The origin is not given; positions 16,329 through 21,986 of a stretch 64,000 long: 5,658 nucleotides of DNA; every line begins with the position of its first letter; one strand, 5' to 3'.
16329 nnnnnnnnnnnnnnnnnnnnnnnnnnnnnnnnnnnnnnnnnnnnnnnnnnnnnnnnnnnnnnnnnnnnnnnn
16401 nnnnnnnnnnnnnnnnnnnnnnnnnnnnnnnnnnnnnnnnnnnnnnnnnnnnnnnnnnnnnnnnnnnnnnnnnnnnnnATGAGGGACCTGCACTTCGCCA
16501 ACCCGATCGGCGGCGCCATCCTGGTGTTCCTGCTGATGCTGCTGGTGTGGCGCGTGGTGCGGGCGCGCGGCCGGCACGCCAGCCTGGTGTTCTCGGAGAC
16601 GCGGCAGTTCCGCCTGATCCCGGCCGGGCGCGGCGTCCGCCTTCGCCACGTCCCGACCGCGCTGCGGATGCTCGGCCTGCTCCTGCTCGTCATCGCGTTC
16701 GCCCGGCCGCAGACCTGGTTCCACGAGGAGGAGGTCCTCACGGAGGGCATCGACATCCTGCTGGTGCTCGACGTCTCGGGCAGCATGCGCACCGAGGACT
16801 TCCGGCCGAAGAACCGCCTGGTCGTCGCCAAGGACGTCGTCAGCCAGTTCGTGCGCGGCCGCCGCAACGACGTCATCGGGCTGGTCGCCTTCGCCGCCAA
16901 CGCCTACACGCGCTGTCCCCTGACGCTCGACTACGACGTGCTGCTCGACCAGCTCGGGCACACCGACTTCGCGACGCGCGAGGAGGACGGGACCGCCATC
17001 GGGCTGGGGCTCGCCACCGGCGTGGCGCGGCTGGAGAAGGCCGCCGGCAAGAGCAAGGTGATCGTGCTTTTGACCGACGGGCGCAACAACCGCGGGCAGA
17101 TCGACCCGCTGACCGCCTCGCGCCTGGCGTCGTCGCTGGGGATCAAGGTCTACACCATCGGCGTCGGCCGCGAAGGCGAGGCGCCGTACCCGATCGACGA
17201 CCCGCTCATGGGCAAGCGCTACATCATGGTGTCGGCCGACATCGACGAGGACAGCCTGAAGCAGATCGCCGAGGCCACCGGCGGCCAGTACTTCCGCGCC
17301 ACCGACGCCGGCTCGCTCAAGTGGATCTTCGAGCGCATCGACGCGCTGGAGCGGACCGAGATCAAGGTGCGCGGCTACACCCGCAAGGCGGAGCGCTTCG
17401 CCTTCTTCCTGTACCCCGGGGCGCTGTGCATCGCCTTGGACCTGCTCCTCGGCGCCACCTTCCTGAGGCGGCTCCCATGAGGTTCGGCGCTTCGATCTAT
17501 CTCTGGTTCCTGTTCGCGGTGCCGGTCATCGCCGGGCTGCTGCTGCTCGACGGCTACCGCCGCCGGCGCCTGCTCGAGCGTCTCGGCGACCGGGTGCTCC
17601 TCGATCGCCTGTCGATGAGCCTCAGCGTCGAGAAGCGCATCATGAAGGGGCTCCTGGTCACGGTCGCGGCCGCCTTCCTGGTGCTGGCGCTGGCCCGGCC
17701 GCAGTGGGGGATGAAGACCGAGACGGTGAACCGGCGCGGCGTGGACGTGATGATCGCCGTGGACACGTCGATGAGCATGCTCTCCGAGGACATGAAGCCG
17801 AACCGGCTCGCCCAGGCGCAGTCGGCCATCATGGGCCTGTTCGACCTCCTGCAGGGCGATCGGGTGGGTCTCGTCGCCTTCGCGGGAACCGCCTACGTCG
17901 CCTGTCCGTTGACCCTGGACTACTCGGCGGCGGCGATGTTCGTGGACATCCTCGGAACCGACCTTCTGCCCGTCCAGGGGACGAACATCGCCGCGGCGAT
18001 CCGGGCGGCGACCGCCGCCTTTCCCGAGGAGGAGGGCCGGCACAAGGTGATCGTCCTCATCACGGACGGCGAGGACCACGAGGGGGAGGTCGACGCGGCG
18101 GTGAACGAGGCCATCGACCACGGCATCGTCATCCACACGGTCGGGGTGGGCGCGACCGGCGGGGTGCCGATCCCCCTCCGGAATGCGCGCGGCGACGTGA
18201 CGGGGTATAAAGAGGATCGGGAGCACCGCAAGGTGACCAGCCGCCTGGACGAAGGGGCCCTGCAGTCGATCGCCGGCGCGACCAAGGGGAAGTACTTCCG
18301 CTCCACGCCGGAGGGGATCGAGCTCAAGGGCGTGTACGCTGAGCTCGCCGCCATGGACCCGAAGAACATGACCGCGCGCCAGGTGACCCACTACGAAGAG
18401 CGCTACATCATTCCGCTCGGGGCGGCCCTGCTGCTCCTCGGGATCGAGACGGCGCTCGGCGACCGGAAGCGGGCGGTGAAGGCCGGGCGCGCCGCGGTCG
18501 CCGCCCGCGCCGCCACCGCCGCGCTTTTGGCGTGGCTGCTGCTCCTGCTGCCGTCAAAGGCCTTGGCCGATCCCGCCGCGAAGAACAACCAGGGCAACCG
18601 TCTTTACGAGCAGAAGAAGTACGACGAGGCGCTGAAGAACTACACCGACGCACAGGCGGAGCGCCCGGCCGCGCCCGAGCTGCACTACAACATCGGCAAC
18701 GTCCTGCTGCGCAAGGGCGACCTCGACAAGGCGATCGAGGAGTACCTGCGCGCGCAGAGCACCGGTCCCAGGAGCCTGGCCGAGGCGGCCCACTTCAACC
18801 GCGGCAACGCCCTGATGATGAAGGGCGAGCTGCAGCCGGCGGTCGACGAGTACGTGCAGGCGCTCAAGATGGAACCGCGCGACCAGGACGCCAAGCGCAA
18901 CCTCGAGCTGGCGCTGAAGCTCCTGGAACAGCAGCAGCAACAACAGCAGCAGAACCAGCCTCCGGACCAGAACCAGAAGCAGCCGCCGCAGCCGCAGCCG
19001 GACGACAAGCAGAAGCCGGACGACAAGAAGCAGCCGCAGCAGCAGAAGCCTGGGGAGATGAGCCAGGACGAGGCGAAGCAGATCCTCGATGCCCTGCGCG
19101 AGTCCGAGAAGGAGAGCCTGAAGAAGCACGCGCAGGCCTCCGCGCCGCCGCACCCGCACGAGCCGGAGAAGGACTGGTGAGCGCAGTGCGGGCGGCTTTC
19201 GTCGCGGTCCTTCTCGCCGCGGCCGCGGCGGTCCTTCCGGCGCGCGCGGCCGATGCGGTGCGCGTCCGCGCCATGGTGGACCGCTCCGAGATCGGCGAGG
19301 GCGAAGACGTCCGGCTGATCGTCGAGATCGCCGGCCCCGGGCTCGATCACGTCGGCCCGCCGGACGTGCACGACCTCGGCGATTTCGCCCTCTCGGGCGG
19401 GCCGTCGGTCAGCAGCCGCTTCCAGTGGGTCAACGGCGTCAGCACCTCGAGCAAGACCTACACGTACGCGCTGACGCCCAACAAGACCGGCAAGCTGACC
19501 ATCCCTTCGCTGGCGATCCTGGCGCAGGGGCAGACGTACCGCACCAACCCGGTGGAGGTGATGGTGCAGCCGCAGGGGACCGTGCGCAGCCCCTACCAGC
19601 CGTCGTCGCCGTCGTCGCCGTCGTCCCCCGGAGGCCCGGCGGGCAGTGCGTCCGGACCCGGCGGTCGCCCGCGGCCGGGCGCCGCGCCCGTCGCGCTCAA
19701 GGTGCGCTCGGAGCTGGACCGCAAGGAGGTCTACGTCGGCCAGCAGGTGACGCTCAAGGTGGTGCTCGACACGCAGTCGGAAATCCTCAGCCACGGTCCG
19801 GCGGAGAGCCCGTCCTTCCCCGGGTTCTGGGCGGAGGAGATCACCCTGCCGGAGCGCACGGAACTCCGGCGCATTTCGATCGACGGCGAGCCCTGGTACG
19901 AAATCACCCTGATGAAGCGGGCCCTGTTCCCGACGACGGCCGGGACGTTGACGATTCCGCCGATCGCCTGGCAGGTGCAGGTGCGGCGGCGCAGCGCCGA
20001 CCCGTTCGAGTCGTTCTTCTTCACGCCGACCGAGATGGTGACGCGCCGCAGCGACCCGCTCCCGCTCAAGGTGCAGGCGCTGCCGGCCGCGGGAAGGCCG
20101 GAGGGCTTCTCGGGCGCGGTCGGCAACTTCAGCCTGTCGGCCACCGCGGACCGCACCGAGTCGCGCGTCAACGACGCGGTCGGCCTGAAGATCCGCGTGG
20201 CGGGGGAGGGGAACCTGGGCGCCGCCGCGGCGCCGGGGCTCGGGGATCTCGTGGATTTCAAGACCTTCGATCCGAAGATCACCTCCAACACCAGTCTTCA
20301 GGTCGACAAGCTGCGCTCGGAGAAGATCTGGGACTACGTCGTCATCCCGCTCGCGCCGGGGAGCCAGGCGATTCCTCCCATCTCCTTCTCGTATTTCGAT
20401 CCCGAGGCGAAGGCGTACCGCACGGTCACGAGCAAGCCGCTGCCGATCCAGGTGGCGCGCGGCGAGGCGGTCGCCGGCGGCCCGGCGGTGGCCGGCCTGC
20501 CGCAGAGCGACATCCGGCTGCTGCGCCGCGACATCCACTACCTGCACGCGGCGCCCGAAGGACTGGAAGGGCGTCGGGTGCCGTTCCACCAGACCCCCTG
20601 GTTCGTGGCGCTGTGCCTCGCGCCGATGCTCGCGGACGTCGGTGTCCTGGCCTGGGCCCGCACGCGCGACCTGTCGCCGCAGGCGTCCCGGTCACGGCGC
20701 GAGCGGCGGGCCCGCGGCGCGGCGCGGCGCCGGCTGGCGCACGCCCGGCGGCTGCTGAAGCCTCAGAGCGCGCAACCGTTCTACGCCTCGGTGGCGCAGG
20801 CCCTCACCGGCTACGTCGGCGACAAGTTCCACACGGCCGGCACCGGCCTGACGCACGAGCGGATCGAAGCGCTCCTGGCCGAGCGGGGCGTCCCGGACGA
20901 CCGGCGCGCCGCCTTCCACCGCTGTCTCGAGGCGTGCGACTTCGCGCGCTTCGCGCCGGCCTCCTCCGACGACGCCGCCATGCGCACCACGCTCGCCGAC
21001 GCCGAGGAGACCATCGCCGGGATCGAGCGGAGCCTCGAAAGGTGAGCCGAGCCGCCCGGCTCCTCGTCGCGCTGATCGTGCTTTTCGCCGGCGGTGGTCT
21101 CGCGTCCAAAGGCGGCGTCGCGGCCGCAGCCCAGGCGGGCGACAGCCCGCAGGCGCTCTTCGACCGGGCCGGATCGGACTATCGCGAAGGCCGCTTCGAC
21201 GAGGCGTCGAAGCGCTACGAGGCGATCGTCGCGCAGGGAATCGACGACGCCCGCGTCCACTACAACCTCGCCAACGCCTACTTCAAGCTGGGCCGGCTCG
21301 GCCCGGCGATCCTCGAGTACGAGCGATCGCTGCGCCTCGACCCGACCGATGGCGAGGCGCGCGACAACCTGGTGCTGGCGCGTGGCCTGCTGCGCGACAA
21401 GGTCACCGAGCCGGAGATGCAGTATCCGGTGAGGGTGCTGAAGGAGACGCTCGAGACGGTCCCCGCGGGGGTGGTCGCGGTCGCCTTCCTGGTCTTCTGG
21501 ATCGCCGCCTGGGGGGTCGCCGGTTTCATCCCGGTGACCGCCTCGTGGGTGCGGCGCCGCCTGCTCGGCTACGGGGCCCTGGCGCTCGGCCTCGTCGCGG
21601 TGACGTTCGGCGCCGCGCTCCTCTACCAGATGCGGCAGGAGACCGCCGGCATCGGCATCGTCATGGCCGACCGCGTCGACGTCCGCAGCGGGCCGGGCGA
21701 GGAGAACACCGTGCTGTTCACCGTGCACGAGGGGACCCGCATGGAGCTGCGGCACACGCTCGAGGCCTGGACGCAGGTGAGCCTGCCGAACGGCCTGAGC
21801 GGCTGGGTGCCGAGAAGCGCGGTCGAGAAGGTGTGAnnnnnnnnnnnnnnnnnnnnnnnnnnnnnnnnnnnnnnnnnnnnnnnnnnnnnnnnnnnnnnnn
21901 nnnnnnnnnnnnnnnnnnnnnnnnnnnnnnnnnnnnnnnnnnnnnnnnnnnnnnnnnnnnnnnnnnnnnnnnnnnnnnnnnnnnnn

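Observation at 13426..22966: A complete Bat-type operon of seven genes, each overlapping the next by 4 nt, running into hemW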

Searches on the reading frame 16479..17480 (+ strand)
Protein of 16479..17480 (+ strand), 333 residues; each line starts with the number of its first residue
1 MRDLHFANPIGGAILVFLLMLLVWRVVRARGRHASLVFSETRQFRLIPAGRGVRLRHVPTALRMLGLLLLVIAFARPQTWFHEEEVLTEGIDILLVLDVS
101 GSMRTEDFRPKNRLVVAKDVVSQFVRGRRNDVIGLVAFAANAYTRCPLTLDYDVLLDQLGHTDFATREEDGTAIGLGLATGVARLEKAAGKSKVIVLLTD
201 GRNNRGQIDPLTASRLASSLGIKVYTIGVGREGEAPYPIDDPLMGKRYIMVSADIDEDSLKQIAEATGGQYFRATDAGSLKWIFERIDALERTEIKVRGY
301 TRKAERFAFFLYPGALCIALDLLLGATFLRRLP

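Call 5: search_protein_families(library=pfam, proteins=[window:16479-17480:+], max_evalue=0.01)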
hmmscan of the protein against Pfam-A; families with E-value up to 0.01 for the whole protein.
window:16479-17480:+ (333 aa): 5 families
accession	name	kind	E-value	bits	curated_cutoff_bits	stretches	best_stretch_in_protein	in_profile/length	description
PF00092.34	VWA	-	1.6e-23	84.3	23.8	1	92-285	1-173/174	von Willebrand factor type A domain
PF13519.12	VWA_2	-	2.6e-18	67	27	1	93-201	1-106/107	von Willebrand factor type A domain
PF07584.16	BatA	-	7.8e-08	33.1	25.9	1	4-77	2-77/77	Aerotolerance regulator N-terminal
PF06707.17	DUF1194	-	1.8e-05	24.5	27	1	93-232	6-157/206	Protein of unknown function (DUF1194)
PF01882.25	DUF58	-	0.006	16.2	23.4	0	83-200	28-142/216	Protein of unknown function DUF58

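Call 6: search_protein_families(library=ncbifam, proteins=[window:16479-17480:+], max_evalue=0.01)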
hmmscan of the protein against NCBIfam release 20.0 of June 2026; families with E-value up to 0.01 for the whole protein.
window:16479-17480:+ (333 aa): 7 families
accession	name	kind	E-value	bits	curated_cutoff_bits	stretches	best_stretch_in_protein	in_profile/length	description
NF047508.1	VWA_BatA_Lepto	exception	5.3e-61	206.4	380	1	54-328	52-310/315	VWA domain-containing protein BatA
NF010238.0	PRK13685.1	subfamily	2.9e-29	102.2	432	1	15-333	24-334/335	hypothetical protein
NF047506.1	VWA_BatB_Lepto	exception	5.1e-21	75.1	350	1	63-320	58-323/324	VWA domain-containing protein BatB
TIGR03436.1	acidobact_VWFA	subfamily_domain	1.8e-08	34.3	81.25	1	94-288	70-279/324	VWA domain-containing protein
TIGR02442.1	Cob-chelat-sub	hypoth_equivalog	1e-07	30.8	779.45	1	89-210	471-590/641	putative cobaltochelatase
TIGR00868.1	hCaCC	subfamily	2.9e-06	25.4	900.85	1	94-207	308-420/863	calcium-activated chloride channel protein 1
NF009943.0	PRK13406.1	equivalog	0.0018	16.9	571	1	173-204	479-510/585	magnesium chelatase subunit D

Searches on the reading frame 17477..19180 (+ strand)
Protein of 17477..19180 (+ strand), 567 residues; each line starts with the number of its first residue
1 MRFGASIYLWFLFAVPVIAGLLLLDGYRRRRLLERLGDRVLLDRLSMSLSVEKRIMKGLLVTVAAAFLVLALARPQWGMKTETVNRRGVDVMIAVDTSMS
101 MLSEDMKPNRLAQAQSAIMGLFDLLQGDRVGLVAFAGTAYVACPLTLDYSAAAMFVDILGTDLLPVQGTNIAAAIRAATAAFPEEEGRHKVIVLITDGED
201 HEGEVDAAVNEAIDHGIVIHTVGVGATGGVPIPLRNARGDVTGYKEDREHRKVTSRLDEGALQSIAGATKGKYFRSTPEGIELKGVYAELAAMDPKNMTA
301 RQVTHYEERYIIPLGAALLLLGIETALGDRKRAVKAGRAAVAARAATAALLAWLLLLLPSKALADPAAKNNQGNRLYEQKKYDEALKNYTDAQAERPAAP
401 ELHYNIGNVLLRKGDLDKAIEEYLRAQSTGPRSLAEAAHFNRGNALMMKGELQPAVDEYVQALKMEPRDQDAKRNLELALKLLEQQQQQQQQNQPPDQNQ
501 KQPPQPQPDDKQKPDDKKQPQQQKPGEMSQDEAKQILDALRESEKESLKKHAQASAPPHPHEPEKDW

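Call 5: search_protein_families(library=pfam, proteins=[window:17477-19180:+], max_evalue=0.01)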
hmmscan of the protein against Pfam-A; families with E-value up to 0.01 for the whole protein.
window:17477-19180:+ (567 aa): 15 families
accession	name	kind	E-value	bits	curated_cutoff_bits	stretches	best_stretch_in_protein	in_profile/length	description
PF13519.12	VWA_2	-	1.4e-22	80.8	27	1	91-199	1-107/107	von Willebrand factor type A domain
PF00092.34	VWA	-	4.5e-19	69.7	23.8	1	90-226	1-141/174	von Willebrand factor type A domain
PF00515.34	TPR_1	-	1.1e-16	60.3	27.8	2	401-427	2-28/34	Tetratricopeptide repeat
PF07719.23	TPR_2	-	4.1e-16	58.1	27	3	400-428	1-29/34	Tetratricopeptide repeat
PF13414.12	TPR_11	-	5.1e-15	55.3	26.8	1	373-414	1-42/42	TPR repeat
PF13432.12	TPR_16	-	8.2e-13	49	32.7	1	371-431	2-62/65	Tetratricopeptide repeat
PF14559.12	TPR_19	-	1.5e-07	32.1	25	1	376-436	1-60/68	Tetratricopeptide repeat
PF13181.12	TPR_8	-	3.3e-07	30.4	25.7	1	401-427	2-28/34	Tetratricopeptide repeat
PF13424.12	TPR_12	-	0.00027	21.5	30.1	1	402-465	5-74/77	Tetratricopeptide repeat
PF01882.25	DUF58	-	0.00027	20.7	23.4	1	81-197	28-142/216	Protein of unknown function DUF58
PF07584.16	BatA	-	0.00044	21.1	25.9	1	1-75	1-77/77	Aerotolerance regulator N-terminal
PF13428.12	TPR_14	-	0.0014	19.6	23.5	0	400-433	1-34/44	Tetratricopeptide repeat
PF09976.15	TPR_21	-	0.0014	18.9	25.5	0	376-430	123-176/193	Tetratricopeptide repeat-like domain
PF00937.23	CoV_nucleocap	-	0.008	15.8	30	0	469-524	171-226/342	Coronavirus nucleocapsid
PF24575.1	TPR_Slam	-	0.0092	16.8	35.2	0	438-494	49-103/104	Surface lipoprotein assembly modifier, N-terminal TPR repeats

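Call 6: search_protein_families(library=ncbifam, proteins=[window:17477-19180:+], max_evalue=0.01)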
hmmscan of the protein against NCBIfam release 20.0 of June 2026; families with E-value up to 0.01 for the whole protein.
window:17477-19180:+ (567 aa): 18 families
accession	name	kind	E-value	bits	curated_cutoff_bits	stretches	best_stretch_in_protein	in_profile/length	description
NF047506.1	VWA_BatB_Lepto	exception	2.5e-37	128.7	350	1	54-321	51-321/324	VWA domain-containing protein BatB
NF047508.1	VWA_BatA_Lepto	exception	3.7e-30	105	380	1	37-226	35-230/315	VWA domain-containing protein BatA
NF047507.1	TPR_BatC_Lepto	exception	2.4e-26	92.6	175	1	371-543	29-197/214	TPR repeat-containing protein BatC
NF010238.0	PRK13685.1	subfamily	4e-23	82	432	1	3-291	14-295/335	hypothetical protein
TIGR00868.1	hCaCC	subfamily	2.3e-09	35.6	900.85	1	91-228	307-442/863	calcium-activated chloride channel protein 1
NF047371.1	FlcA_CTERM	equivalog_domain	4e-09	35.5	300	1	371-465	443-536/646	periplasmic flagellar collar protein FlcA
NF040959.1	MamA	equivalog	5.4e-09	35.8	200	2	379-481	84-184/204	magnetosome protein MamA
TIGR02795.1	tol_pal_ybgF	equivalog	1.1e-07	32.5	90.1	1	366-431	2-70/119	tol-pal system protein YbgF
NF033762.1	social_mot_Tgl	equivalog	4.6e-07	29.4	225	1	379-451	79-151/252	social motility TPR repeat lipoprotein Tgl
NF002725.1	PRK02603.1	equivalog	2.9e-06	27.4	143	0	378-432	47-104/173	photosystem I assembly protein Ycf3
TIGR02442.1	Cob-chelat-sub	hypoth_equivalog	3.1e-06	25.9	779.45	1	84-200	468-583/641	putative cobaltochelatase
TIGR02917.1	PEP_TPR_lipo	equivalog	7.5e-06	24.1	312.2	1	378-506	341-465/899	XrtA/PEP-CTERM system TPR-repeat protein PrsT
NF053607.1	CHU_0125_OmpA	equivalog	1.8e-05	23.4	620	1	361-490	14-140/639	CHU_0125 family OmpA-like outer membrane integrity protein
TIGR02552.1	LcrH_SycD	equivalog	4.4e-05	23.2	104.8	0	378-422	64-108/136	SycD/LcrH family type III secretion system chaperone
NF033920.0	C39_PA2778_fam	equivalog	4.6e-05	23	150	1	367-428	191-252/255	PA2778 family cysteine peptidase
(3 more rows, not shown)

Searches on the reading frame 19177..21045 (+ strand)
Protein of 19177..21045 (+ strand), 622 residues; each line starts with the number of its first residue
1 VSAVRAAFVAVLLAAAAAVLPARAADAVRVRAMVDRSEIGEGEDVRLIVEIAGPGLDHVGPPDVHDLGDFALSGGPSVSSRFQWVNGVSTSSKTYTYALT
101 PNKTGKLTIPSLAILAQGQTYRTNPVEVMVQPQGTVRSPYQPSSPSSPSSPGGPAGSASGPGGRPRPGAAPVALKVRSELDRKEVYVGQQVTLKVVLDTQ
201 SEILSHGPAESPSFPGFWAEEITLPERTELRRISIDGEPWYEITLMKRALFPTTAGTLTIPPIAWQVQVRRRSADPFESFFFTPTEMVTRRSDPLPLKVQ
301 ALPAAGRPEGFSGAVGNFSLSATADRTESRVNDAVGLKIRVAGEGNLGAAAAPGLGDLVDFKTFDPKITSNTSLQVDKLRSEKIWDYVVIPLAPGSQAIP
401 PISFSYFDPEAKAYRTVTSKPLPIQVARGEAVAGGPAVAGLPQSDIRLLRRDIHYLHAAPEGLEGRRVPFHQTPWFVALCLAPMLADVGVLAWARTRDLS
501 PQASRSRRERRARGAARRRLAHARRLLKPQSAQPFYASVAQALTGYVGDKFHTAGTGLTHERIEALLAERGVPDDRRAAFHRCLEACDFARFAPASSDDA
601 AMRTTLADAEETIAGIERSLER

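Call 5: search_protein_families(library=pfam, proteins=[window:19177-21045:+], max_evalue=0.01)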
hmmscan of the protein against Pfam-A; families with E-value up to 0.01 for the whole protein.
window:19177-21045:+ (622 aa): 1 family
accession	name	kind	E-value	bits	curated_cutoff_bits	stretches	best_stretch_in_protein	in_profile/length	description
PF13584.12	BatD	-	2.6e-44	150.2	24.1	3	33-130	2-92/92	BatD DUF11 like domain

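Call 6: search_protein_families(library=ncbifam, proteins=[window:19177-21045:+], max_evalue=0.01)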
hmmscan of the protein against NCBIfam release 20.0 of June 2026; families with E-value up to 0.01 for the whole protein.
window:19177-21045:+ (622 aa): 0 families

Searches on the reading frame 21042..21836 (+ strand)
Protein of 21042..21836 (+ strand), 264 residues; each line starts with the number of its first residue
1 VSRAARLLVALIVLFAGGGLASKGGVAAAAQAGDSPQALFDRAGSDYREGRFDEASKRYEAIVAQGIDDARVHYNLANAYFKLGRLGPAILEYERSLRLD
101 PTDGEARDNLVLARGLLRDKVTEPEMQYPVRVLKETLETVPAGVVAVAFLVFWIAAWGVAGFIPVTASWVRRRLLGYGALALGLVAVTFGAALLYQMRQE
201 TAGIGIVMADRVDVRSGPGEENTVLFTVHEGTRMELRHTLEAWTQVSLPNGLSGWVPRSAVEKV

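Call 5: search_protein_families(library=pfam, proteins=[window:21042-21836:+], max_evalue=0.01)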
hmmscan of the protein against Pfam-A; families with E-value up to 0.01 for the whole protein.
window:21042-21836:+ (264 aa): 12 families
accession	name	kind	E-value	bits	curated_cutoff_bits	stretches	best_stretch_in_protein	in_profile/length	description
PF07719.23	TPR_2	-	1.8e-11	43.7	27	1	70-103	1-34/34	Tetratricopeptide repeat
PF13414.12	TPR_11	-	2.2e-10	40.5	26.8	2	47-84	5-42/42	TPR repeat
PF14559.12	TPR_19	-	2.9e-09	37.6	25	1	48-106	3-61/68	Tetratricopeptide repeat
PF13432.12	TPR_16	-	1e-08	35.9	32.7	1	43-103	4-64/65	Tetratricopeptide repeat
PF00515.34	TPR_1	-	1.4e-08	34.6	27.8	1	70-103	1-34/34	Tetratricopeptide repeat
PF13428.12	TPR_14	-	4.3e-08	33.5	23.5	1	71-110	2-41/44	Tetratricopeptide repeat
PF08239.17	SH3_3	-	1.2e-07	32.2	27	1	211-261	2-53/54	Bacterial SH3 domain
PF06347.19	SH3_4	-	1.4e-06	28.4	24.1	1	210-261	3-54/56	Bacterial SH3 domain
PF13181.12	TPR_8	-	1.6e-06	28.2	25.7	1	70-102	1-33/34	Tetratricopeptide repeat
PF13431.12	TPR_17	-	4.3e-05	23.9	24.4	0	60-86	3-29/34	Tetratricopeptide repeat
PF13424.12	TPR_12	-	4.9e-05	23.9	30.1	1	39-100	6-75/77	Tetratricopeptide repeat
PF24575.1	TPR_Slam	-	0.0065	17.3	35.2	0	41-82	52-93/104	Surface lipoprotein assembly modifier, N-terminal TPR repeats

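Call 6: search_protein_families(library=ncbifam, proteins=[window:21042-21836:+], max_evalue=0.01)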
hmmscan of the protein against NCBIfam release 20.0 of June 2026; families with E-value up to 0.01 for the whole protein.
window:21042-21836:+ (264 aa): 11 families
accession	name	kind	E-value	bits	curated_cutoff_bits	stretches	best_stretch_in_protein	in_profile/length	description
NF047507.1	TPR_BatC_Lepto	exception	1.8e-10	40.6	175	1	34-110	56-136/214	TPR repeat-containing protein BatC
TIGR04211.1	SH3_and_anchor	equivalog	9.4e-07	28.6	65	1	212-261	8-58/198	TIGR04211 family SH3 domain-containing protein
TIGR03302.1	OM_YfiO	subfamily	2e-05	24.2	81.4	1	7-105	6-105/239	outer membrane protein assembly factor BamD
TIGR02917.1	PEP_TPR_lipo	equivalog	9.2e-05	20.5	312.2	1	34-119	497-580/899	XrtA/PEP-CTERM system TPR-repeat protein PrsT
NF040959.1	MamA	equivalog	0.00015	21.3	200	1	49-109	118-178/204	magnetosome protein MamA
TIGR02521.1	type_IV_pilW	equivalog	0.00027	20.6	154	1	43-109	38-104/234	type IV pilus biogenesis/stability protein PilW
NF053607.1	CHU_0125_OmpA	equivalog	0.00031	19.4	620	1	37-107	20-90/639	CHU_0125 family OmpA-like outer membrane integrity protein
TIGR02552.1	LcrH_SycD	equivalog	0.00034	20.3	104.8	1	38-104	20-86/136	SycD/LcrH family type III secretion system chaperone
NF033762.1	social_mot_Tgl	equivalog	0.0033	16.8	225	0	69-116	30-77/252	social motility TPR repeat lipoprotein Tgl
NF008119.0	PRK10866.1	equivalog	0.0056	16.4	363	1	31-123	26-121/243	outer membrane protein assembly factor BamD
NF033920.0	C39_PA2778_fam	equivalog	0.0093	15.4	150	0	28-99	182-253/255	PA2778 family cysteine peptidase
